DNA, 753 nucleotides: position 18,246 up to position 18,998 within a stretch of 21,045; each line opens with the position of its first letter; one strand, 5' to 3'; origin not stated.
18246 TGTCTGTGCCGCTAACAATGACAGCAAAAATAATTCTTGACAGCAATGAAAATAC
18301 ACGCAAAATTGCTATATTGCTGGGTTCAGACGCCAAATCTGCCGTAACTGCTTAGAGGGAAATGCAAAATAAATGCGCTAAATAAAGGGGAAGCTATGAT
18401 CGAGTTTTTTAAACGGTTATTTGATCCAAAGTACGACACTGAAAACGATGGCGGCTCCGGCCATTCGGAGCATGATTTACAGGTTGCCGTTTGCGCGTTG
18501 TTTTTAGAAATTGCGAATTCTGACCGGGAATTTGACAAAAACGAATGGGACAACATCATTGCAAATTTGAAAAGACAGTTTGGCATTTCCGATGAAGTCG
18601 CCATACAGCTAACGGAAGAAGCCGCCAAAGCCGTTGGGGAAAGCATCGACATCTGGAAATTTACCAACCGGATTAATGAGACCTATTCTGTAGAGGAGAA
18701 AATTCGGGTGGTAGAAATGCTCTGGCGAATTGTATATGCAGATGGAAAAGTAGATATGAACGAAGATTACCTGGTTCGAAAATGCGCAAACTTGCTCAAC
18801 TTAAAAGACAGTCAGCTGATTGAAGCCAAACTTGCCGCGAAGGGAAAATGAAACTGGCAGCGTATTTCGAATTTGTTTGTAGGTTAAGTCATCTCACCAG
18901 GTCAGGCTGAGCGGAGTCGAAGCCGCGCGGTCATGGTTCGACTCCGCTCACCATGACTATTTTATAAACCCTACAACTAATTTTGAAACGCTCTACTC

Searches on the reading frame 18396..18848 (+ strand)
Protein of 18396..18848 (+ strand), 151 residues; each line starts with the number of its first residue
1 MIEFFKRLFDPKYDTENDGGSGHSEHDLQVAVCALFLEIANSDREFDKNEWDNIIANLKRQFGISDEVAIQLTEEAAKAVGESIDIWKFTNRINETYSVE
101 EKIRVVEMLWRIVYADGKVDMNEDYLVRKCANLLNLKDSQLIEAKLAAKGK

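Call 60: search_protein_families(library=pfam, proteins=[window:18396-18848:+], max_evalue=0.0001)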
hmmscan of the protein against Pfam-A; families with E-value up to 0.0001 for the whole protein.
window:18396-18848:+ (151 aa): 1 family
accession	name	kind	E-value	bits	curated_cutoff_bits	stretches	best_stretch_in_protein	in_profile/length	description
PF05099.18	TerB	-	2.5e-30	105.6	24.4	1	29-145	1-117/118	Tellurite resistance protein TerB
